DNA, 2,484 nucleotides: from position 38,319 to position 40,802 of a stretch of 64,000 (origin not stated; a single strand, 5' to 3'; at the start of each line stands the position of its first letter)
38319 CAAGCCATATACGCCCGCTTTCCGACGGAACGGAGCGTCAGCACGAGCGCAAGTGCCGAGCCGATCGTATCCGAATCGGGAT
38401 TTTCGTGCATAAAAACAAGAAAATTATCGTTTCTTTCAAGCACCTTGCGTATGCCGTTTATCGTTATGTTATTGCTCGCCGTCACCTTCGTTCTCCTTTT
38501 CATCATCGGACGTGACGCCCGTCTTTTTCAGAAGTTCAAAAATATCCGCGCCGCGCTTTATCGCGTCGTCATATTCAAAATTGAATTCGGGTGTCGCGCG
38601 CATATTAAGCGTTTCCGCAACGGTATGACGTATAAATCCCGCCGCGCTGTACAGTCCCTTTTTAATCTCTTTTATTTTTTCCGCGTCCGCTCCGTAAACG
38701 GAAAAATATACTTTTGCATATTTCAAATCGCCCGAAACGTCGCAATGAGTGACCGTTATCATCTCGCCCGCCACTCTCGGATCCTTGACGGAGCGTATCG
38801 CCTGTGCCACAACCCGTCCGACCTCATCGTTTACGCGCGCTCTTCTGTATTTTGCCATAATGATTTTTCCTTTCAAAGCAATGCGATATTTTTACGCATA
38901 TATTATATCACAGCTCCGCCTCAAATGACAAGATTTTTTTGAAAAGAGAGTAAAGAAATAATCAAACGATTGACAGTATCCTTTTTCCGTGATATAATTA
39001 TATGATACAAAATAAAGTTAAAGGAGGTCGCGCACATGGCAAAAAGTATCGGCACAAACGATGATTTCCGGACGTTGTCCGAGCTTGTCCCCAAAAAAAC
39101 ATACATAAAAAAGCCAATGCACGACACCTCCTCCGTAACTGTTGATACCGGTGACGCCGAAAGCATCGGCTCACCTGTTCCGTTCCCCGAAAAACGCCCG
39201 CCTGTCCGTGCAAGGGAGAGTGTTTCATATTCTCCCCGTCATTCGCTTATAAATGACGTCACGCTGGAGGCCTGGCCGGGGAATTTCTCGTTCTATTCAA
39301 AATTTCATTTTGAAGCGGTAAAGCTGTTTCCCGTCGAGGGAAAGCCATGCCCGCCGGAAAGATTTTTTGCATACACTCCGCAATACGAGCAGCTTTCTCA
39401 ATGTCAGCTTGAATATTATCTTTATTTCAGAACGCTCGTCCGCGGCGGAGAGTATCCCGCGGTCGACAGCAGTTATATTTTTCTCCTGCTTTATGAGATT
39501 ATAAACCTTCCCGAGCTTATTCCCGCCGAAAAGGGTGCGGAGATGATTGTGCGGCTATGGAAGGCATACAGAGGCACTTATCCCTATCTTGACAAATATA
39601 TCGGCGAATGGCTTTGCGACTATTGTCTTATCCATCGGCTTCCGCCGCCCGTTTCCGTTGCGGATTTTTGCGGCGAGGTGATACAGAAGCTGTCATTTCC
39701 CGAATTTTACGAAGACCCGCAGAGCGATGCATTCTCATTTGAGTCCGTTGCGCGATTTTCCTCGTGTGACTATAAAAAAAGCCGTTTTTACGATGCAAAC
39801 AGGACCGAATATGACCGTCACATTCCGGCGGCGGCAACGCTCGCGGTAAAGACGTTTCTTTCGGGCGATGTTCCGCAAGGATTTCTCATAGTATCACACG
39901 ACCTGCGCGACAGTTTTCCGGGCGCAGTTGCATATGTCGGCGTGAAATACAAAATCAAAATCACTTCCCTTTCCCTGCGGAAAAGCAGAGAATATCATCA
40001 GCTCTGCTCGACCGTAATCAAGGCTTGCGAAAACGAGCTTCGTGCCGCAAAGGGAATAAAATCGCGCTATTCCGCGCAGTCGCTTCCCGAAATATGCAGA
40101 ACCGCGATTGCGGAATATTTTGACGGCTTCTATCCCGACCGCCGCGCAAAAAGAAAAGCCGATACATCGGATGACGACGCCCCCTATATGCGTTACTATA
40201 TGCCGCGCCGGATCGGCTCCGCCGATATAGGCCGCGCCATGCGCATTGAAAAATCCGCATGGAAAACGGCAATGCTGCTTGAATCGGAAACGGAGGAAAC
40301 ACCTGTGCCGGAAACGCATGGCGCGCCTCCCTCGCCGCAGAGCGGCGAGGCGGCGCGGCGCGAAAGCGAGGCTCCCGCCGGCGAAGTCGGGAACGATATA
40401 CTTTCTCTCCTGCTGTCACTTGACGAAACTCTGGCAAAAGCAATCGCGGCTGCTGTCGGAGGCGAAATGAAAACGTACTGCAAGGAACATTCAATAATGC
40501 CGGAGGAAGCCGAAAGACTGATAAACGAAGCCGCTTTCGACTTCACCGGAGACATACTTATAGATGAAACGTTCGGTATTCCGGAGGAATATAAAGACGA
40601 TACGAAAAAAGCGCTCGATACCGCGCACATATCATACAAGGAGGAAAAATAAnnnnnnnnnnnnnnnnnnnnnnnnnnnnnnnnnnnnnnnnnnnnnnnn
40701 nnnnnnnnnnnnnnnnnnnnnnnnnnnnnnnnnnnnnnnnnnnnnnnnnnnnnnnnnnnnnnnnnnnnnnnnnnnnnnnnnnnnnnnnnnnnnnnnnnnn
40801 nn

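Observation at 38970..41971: Helicase-less Shango-like pair: TerB_N/TerB_C protein translationally coupled to a DUF2791 (BrxD-like) ATPase under a consensus promoter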

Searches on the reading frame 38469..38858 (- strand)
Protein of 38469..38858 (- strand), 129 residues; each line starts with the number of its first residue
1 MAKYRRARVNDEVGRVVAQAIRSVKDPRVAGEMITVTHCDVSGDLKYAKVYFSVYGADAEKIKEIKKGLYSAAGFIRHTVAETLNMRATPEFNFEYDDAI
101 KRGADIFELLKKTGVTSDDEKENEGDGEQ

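Call 37: find_encoding_contigs(protein=window:38469-38858:-, flank=6000, max_places=10)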
Protein window:38469-38858:- (129 aa): 23 contigs read that carry it; 10 places shown.
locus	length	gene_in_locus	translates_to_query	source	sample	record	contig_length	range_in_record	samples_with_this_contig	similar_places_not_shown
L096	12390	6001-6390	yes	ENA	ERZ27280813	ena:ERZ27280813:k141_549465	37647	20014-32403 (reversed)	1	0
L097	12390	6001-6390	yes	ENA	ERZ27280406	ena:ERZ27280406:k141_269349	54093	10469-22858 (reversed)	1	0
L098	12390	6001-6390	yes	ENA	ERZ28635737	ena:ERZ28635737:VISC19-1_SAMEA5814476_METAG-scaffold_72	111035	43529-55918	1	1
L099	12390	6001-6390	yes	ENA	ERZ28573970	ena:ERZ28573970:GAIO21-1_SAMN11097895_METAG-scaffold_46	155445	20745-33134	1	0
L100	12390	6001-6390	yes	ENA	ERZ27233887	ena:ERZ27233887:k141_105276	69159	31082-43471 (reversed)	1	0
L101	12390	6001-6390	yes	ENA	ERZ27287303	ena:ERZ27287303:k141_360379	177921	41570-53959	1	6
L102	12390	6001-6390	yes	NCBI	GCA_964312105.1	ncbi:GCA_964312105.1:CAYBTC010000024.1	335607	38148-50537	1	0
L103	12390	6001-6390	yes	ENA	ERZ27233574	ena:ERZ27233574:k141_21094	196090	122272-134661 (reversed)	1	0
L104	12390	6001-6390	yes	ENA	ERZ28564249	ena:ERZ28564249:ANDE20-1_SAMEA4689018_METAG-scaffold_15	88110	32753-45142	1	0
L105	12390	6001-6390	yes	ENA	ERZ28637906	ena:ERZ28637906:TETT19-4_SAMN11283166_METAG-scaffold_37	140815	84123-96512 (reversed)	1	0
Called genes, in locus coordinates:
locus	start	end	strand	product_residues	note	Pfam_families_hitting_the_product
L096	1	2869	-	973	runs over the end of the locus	PF02837:Glyco_hydro_2_N, PF22666:Glyco_hydro_2_N2 (weak), PF02836:Glyco_hydro_2_C, PF16353:LacZ_4, PF02929:Bgal_small_N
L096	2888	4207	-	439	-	PF10923:BrxC_BrxD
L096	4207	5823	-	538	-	PF13208:TerB_N, PF15615:TerB_C (weak)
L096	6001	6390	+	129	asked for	PF02033:RBFA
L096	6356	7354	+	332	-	PF01368:DHH, PF02272:DHHA1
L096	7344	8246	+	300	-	PF01509:TruB_N, PF16198:TruB_C_2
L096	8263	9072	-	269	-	-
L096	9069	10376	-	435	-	PF03323:GerA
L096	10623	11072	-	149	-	-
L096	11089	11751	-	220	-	PF01648:ACPS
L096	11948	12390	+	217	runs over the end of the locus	PF00702:Hydrolase, PF12710:HAD, PF13419:HAD_2, PF13242:Hydrolase_like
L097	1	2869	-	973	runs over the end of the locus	PF02837:Glyco_hydro_2_N, PF22666:Glyco_hydro_2_N2 (faint), PF02836:Glyco_hydro_2_C, PF16353:LacZ_4, PF02929:Bgal_small_N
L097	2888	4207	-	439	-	PF10923:BrxC_BrxD, PF13401:AAA_22 (faint)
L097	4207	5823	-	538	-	PF13208:TerB_N, PF15615:TerB_C (weak)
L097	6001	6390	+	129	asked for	PF02033:RBFA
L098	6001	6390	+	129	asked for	PF02033:RBFA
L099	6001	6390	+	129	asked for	PF02033:RBFA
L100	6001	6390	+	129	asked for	PF02033:RBFA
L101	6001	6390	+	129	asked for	PF02033:RBFA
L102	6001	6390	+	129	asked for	PF02033:RBFA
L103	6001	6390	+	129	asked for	PF02033:RBFA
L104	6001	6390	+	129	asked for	PF02033:RBFA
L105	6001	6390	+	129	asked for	PF02033:RBFA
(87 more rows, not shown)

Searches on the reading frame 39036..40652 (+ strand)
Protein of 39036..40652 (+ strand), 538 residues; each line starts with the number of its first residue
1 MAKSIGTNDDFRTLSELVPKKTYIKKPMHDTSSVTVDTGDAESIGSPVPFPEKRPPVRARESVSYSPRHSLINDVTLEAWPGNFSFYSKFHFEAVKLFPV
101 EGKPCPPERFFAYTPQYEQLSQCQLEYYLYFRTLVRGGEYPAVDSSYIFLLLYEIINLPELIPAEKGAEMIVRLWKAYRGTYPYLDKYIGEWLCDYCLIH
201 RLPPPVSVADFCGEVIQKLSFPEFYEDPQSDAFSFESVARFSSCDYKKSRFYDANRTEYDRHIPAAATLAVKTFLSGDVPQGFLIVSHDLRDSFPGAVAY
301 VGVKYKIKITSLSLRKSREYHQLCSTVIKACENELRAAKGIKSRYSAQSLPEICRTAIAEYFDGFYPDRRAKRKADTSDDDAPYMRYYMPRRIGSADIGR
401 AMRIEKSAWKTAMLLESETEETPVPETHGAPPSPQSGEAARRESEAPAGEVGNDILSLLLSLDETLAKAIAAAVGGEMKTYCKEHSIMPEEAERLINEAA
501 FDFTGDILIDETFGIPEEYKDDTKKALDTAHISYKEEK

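Call 3: search_protein_families(library=pfam, proteins=[window:39036-40652:+], max_evalue=0.1)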
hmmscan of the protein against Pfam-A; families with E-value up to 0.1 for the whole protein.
window:39036-40652:+ (538 aa): 2 families
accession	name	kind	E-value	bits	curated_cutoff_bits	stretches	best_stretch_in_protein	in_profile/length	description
PF13208.11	TerB_N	-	1.5e-12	48.2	25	1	107-203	49-138/207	TerB N-terminal domain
PF15615.11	TerB_C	-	7.4e-06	26.7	26.3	1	401-519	24-143/148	TerB-C domain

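Call 4: search_protein_families(library=padloc, proteins=[window:39036-40652:+], max_evalue=0.1)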
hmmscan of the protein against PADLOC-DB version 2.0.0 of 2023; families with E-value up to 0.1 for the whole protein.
window:39036-40652:+ (538 aa): 1 family
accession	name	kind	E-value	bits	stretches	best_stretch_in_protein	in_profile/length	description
PDLC03958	SngA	-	1e-35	122.4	1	89-525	82-525/528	-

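Call 5: search_protein_families(library=ncbifam, proteins=[window:39036-40652:+], max_evalue=0.1)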
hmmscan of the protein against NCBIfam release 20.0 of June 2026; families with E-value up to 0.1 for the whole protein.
window:39036-40652:+ (538 aa): 0 families

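Call 46: find_homologous_proteins(query=window:39036-40652:+, max_evalue=0.00001)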
Query window:39036-40652:+ (538 aa): 62 proteins with E <= 0.00001 among 8000 candidates.
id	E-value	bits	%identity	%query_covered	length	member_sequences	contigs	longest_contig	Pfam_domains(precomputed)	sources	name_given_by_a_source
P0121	0.0e+0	1227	99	100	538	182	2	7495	PF13208.12,PF15615.12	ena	-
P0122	1.8e-285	966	99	78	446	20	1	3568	PF13208.12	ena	-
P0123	2.7e-276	936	77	100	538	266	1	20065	PF13208.12,PF15615.12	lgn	-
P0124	8.7e-276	934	76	100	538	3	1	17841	PF13208.12,PF15615.12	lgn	-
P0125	6.6e-262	888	75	100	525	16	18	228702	PF13208.12,PF15615.12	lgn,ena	-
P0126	1.7e-213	728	62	100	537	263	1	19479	PF13208.12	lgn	-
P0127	6.2e-199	680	57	100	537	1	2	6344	PF13208.12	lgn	-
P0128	2.2e-162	560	50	100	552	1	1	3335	PF13208.12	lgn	-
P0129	8.0e-129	449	44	96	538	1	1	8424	PF13208.12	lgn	-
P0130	2.2e-121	425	42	97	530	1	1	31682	PF13208.12,PF15615.12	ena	-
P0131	6.8e-120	420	42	96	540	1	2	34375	PF13208.12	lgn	-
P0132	3.2e-112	394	40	97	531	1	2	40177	PF13208.12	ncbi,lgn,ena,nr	ncbi:MAG: TerB N-terminal domain-containing protein [Clostridia bacterium]|nr:TerB N-terminal domain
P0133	7.2e-110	386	40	97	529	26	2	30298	PF13208.12,PF15615.12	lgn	-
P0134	1.8e-108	382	40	96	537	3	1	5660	PF13208.12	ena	-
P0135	2.7e-108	381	40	99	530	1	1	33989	PF13208.12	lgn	-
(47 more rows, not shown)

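Call 52: search_solved_structures(query=A2, max_evalue=0.1)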
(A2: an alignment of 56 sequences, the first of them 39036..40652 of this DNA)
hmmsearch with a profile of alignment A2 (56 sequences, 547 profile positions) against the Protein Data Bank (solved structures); distinct sequences matched with E-value up to 0.1: 0.

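Call 59: search_protein_families(library=padloc, alignment_id=A4, max_evalue=0.00001)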
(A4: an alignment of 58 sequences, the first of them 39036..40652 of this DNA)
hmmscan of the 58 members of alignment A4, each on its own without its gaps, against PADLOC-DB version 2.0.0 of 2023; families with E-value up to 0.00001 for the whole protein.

A. member 1, window:39036-40652:+ (538 aa): 1 family
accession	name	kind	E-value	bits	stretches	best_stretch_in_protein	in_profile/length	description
PDLC03958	SngA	-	1e-35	122.4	1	89-525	82-525/528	-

B. families by the number of members that match (of 58 scanned): 6 families
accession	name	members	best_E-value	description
PDLC03959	SngB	1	4.5e-156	-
PDLC02494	BrxD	1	7.7e-49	BrxD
PDLC03958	SngA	1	1e-35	-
PDLC04134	mad2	1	1.6e-11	mads_2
PDLC01990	CARF_m8--CARF_Beta-galactosidase_LolE_TM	1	2.2e-10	-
PDLC04421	PDC-M11A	1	6.8e-08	-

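Call 60: predict_structure(alignment_id=A2)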
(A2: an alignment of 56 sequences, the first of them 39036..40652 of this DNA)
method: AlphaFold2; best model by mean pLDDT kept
length: 538 residues; sequences in the alignment: 56
mean_pLDDT: 83.7   pTM: 0.61
mean pLDDT of the five models: 83.7, 83.5, 82.9, 82.2, 82.1
residues with pLDDT >= 90: 333; 70-90: 93; 50-70: 58; < 50: 54
segments of 3 or more residues with pLDDT < 50: 1-9, 37-39, 376-380, 419-451
pLDDT, mean of each block of 10 residues (from residue 1): 42 56 55 51 59 73 91 95 84 97 97 94 98 97 97 97 97 97 96 97 92 88 89 88 93 94 96 89 93 94 95 92 95 93 83 95 91 54 64 66 86 67 40 37 41 85 96 96 96 97 95 96 95 77
secondary structure, 60 per line:
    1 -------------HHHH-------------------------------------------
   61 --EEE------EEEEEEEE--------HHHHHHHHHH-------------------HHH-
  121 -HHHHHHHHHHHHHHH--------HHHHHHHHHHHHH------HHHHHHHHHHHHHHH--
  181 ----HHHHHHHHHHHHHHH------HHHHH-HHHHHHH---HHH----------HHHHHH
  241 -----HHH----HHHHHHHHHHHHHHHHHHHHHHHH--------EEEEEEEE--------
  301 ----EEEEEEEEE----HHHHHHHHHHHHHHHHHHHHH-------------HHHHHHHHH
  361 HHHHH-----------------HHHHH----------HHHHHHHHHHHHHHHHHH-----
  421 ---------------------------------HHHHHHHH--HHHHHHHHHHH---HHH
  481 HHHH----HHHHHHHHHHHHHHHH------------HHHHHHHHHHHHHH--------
elements in order: H14-17 E63-65 E72-79 H88-97 H122-136 H145-157 H164-178 H185-199 H206-210 H212-218 H235-240 H253-276 E285-292 E305-313 H318-338 H352-365 H383-387 H398-415 H454-461 H464-474 H478-484 H489-504 H517-530
